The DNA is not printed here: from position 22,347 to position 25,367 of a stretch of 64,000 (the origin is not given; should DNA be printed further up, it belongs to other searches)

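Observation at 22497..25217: Sixteen-heme c-type cytochrome with a type IX secretion sorting tail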

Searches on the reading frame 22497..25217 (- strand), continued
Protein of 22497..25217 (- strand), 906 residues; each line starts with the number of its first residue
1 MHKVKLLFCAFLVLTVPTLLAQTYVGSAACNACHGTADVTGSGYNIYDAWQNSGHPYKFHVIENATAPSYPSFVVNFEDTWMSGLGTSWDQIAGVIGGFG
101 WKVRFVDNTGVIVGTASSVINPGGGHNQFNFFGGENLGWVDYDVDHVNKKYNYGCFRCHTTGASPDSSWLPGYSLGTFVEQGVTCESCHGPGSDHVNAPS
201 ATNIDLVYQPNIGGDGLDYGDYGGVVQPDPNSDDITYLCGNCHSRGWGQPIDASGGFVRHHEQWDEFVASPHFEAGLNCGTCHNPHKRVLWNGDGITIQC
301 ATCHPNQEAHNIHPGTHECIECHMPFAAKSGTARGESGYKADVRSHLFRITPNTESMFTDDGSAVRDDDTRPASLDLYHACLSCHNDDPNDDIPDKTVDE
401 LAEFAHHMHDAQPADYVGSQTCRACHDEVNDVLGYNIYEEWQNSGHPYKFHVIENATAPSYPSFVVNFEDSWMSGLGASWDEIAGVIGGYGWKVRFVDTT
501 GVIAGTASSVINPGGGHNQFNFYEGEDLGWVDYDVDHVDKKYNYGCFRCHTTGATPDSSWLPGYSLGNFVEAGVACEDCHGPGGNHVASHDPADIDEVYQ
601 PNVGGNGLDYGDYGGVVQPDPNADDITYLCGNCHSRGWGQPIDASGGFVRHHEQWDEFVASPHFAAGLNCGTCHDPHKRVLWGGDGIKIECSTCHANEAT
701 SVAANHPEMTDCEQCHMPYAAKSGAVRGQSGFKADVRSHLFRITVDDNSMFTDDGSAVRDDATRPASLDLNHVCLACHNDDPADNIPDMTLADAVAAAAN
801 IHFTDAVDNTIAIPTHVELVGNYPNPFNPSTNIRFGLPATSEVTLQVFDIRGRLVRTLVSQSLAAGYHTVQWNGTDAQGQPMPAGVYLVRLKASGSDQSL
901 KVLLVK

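Call 9: find_encoding_contigs(protein=window:22500-25217:-, flank=10000)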
Protein window:22500-25217:- (906 aa): 2 contigs read that carry it; 2 places shown.
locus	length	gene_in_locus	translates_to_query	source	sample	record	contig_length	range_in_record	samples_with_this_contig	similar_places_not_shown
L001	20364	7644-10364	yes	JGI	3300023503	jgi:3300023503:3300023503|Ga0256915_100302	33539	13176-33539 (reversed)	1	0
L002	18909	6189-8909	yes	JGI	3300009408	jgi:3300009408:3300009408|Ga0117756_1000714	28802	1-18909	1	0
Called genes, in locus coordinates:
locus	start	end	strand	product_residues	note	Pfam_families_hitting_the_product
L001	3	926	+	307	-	?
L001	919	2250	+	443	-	PF01029:NusB, PF22458:RsmF-B_ferredox, PF01189:Methyltr_RsmB-F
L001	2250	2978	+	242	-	PF03793:PASTA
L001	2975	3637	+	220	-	PF00834:Ribul_P_3_epim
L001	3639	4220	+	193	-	-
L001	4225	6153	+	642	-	PF07584:BatA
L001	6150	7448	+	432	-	PF13167:GTP-bdg_N, PF16360:GTP-bdg_M, PF01926:MMR_HSR1, PF02421:FeoB_N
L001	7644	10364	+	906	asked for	PF13435:Cytochrome_C554 (faint), PF14522:Cytochrome_C7 (faint), PF14537:Cytochrom_c3_2 (faint), PF18962:Por_Secre_tail (weak), PF13860:FlgD_ig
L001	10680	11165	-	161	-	PF00383:dCMP_cyt_deam_1, PF14437:MafB19-deam, PF14439:Bd3614-deam (faint)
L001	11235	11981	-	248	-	PF11551:Omp28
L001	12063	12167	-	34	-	-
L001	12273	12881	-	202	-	PF01205:Impact_N, PF09186:DUF1949 (weak)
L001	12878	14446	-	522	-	PF19527:DUF6055 (faint)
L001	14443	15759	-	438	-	PF00005:ABC_tran (faint), PF00009:GTP_EFTU (weak), PF01926:MMR_HSR1, PF02421:FeoB_N, PF00009:GTP_EFTU, PF01926:MMR_HSR1, PF02421:FeoB_N, PF14714:KH_dom-like, +6 more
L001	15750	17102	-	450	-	PF17820:PDZ_6 (weak), PF19238:Radical_SAM_2, PF04055:Radical_SAM (faint), PF04459:DUF512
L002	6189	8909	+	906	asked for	PF13435:Cytochrome_C554 (faint), PF14522:Cytochrome_C7 (faint), PF14537:Cytochrom_c3_2 (faint), PF18962:Por_Secre_tail (weak), PF13860:FlgD_ig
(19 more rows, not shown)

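Call 16: search_solved_structures(query=window:22500-25217:-, max_evalue=1, show_alignments=2)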
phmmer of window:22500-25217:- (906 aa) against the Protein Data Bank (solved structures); distinct sequences matched with E-value up to 1: 15.
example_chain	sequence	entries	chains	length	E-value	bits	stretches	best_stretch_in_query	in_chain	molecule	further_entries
7eh9_A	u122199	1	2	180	2.6e-06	28.8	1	803-897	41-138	Basal-body rod modification protein FlgD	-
7bhq_A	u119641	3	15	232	4.6e-06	28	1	804-897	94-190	Basal-body rod modification protein FlgD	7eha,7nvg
4rkm_A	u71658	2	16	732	7.9e-06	27.2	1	681-760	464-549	MccA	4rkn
6qvm_A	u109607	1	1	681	0.00012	23.3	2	538-595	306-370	Multiheme cytochrome cf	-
6i5b_A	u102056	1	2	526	0.00089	20.4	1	149-214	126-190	Uncharacterized protein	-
3osv_A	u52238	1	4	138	0.0016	19.6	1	830-894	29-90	Flagellar basal-body rod modification protein FlgD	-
3c12_A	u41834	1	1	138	0.0039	18.3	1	841-890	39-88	Flagellar protein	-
1oah_A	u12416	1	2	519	0.049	14.6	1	651-718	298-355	CYTOCHROME C NITRITE REDUCTASE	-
4zzf_A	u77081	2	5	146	0.24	12.4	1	844-894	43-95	Flagellar basal body rod modification protein | Basal-body rod modification protein FlgD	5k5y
4zzk_A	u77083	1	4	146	0.24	12.4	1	844-894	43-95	Basal-body rod modification protein FlgD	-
1bvb_A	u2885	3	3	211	0.24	12.3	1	544-590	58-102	CYTOCHROME C-554 | CYTOCHROME C554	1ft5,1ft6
2j7a_A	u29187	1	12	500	0.27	12.2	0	637-717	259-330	CYTOCHROME C NITRITE REDUCTASE NRFA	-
6v0a_A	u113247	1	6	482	0.28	12.1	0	647-680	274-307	Nitrite reductase (cytochrome; ammonia-forming)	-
2vr0_A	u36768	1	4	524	0.31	12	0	637-717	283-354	CYTOCHROME C NITRITE REDUCTASE, CATALYTIC SUBUNIT NFRA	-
8bcx_A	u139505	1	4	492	0.7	10.8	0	247-289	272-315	Nitrite reductase (cytochrome; ammonia-forming)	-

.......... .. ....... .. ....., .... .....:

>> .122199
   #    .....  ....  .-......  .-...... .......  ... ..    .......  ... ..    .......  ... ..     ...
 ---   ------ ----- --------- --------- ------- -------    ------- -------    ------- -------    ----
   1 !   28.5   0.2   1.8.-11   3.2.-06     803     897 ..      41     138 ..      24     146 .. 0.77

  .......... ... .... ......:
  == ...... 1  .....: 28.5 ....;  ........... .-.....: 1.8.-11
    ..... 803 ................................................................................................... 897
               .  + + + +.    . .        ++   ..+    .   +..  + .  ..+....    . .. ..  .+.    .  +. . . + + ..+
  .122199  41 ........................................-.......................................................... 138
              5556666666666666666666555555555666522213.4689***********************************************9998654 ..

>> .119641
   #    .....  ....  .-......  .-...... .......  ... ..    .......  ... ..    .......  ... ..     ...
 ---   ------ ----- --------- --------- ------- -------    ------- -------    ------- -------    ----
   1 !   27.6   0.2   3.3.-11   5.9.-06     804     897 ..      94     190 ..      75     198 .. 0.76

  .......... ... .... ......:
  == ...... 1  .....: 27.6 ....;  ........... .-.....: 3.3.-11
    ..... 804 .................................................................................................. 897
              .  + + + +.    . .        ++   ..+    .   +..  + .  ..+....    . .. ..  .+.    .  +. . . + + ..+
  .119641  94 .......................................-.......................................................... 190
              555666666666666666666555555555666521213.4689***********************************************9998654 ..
